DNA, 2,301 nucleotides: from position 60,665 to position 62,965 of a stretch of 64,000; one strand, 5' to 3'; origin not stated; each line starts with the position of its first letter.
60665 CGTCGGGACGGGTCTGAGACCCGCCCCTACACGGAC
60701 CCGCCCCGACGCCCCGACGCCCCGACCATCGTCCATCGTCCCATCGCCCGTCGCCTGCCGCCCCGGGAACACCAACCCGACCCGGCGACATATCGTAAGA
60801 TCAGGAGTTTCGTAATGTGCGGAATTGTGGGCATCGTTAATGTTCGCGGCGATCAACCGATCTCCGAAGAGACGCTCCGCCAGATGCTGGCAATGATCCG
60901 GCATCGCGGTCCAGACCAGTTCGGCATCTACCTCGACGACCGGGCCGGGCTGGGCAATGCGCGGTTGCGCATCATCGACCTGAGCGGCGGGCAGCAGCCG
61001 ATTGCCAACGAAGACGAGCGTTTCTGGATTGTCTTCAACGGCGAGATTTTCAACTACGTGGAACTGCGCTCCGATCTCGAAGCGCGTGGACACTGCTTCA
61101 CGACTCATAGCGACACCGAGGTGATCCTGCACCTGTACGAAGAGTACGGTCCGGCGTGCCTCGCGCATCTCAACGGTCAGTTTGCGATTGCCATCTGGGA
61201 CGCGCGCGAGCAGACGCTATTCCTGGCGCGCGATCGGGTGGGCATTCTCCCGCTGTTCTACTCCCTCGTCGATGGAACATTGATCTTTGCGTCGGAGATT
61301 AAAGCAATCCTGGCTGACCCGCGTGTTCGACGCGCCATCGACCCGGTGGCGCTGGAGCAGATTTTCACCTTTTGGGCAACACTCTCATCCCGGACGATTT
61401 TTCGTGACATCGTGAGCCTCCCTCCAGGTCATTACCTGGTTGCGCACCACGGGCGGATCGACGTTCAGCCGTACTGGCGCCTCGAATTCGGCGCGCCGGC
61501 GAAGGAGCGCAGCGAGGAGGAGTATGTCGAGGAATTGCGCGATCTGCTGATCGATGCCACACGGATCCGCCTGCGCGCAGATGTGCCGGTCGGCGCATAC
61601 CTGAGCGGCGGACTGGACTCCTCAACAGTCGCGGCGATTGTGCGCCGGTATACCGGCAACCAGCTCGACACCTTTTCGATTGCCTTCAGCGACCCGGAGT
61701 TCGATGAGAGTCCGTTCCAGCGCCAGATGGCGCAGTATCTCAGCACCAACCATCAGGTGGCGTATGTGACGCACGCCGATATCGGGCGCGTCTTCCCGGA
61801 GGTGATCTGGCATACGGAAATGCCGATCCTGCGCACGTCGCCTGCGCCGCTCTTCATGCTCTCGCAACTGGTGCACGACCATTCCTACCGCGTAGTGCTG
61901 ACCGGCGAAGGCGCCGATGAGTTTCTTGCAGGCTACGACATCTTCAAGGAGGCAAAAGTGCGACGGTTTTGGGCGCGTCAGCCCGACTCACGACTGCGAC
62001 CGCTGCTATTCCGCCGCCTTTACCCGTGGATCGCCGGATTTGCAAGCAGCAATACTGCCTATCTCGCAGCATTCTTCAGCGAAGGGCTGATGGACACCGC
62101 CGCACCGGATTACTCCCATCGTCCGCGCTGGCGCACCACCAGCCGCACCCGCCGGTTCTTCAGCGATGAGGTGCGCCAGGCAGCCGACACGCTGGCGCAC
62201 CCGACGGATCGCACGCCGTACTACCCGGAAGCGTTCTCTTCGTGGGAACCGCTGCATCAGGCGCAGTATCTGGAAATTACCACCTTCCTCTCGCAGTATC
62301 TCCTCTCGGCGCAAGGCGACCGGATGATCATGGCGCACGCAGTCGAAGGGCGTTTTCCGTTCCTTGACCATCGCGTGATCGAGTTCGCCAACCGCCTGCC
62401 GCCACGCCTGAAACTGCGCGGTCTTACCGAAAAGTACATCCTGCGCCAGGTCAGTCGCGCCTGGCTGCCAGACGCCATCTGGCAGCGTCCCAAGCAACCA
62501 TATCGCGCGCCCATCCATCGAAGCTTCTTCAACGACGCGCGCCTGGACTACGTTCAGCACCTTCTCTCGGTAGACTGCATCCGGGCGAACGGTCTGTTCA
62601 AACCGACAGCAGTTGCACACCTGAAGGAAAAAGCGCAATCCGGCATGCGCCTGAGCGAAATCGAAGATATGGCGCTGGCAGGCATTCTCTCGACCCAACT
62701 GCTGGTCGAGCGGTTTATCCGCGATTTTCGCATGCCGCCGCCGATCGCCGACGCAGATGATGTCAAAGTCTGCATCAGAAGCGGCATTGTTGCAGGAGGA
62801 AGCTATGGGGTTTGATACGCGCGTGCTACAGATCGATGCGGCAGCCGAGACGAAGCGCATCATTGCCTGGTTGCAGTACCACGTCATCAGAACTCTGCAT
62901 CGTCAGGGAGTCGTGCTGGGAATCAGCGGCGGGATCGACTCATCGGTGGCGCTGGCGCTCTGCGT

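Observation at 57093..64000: ACP-dependent acyl-amide tailoring cassette inside a Wzx/Wzy polysaccharide operon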

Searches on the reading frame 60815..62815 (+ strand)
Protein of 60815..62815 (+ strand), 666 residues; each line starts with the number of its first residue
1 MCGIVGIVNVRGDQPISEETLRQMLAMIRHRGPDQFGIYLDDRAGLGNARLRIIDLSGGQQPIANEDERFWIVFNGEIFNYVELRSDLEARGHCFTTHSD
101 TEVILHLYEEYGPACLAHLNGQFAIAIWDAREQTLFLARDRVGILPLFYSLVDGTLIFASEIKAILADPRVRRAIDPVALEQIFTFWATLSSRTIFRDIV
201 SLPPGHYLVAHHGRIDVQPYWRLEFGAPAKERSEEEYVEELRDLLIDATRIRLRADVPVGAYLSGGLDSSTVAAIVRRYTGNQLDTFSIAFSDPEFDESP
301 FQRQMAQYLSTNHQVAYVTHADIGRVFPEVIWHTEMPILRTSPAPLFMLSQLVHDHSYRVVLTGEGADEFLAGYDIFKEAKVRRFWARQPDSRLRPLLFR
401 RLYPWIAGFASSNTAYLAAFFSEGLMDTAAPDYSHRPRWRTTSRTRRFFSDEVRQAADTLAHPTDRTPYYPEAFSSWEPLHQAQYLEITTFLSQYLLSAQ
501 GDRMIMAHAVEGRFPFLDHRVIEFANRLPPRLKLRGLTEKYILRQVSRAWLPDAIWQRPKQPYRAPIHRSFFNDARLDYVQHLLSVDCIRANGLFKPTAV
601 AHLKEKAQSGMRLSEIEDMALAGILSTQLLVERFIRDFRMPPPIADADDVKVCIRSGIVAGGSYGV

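Call 4: search_protein_families(library=ncbifam, proteins=[window:60815-62815:+], max_evalue=0.01)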
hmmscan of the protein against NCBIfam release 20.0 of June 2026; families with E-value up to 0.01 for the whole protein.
window:60815-62815:+ (666 aa): 9 families
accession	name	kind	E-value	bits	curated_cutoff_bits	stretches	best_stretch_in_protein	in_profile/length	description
TIGR01536.1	asn_synth_AEB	equivalog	5e-161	537.2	267.1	1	2-563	1-517/517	asparagine synthase (glutamine-hydrolyzing)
TIGR03108.1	eps_aminotran_1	hypoth_equivalog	9.4e-141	470.5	816.9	1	1-612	1-609/628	XrtA/PEP-CTERM system amidotransferase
TIGR03104.1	trio_amidotrans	equivalog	9e-110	367.6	570.1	2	1-378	1-384/589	N-acetylglutaminylglutamine amidotransferase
NF006949.0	PRK09431.1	equivalog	3.5e-104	349.3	499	3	1-167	1-167/554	asparagine synthase B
NF033535.1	lass_lactam_cya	exception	4.1e-86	290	525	2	1-387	1-393/668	lasso peptide isopeptide bond-forming cyclase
NF033561.1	macrolact_Ik_Al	subfamily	1.7e-18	66.5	300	1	92-559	54-488/561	albusnodin/ikarugamycin family macrolactam cyclase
NF001484.0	PRK00331.1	subfamily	4.5e-16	58.4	381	1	62-167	87-200/601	isomerizing glutamine--fructose-6-phosphate transaminase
TIGR01135.1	glmS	equivalog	1.1e-13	50.6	418.05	1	62-167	86-199/607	glutamine--fructose-6-phosphate transaminase (isomerizing)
TIGR01134.1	purF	equivalog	1.7e-11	44.1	350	1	60-177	84-211/432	amidophosphoribosyltransferase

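Call 8: search_protein_families(library=pfam, proteins=[window:60815-62815:+], max_evalue=0.1)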
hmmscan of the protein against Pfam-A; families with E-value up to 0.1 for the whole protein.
window:60815-62815:+ (666 aa): 4 families
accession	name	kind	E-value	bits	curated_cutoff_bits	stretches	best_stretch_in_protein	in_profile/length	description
PF00733.27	Asn_synthase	-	1e-94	318.6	21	1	240-622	1-346/354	Asparagine synthase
PF13537.11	GATase_7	-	1.1e-47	161.6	25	1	49-167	2-123/123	Glutamine amidotransferase domain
PF13522.11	GATase_6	-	1.6e-42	145.1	27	1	33-161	1-130/130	Glutamine amidotransferase domain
PF12481.13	DUF3700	-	5.1e-05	23.3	27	1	115-165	125-176/228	Aluminium induced protein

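Call 75: search_solved_structures(query=window:60815-62815:+, max_evalue=1e-10)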
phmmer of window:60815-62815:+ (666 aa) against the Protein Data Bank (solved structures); distinct sequences matched with E-value up to 1e-10: 6.
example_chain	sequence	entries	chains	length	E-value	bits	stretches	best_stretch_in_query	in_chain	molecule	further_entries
7ylz_A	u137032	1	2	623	2.6e-67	230.8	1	1-387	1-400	hydroxyamidotransferase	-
1ct9_A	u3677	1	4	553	9.4e-57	195.9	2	4-167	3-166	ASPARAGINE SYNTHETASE B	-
9b6c_A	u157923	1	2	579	5.1e-39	137.3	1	17-394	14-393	Asparagine synthetase [glutamine-hydrolyzing]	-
6gq3_A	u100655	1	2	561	8.1e-39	136.6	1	2-394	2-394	Asparagine synthetase [glutamine-hydrolyzing]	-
8sue_A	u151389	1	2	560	1.6e-38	135.7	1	17-394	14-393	Asparagine synthetase [glutamine-hydrolyzing]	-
1jgt_A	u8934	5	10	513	9.8e-14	53.7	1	73-373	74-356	BETA-LACTAM SYNTHETASE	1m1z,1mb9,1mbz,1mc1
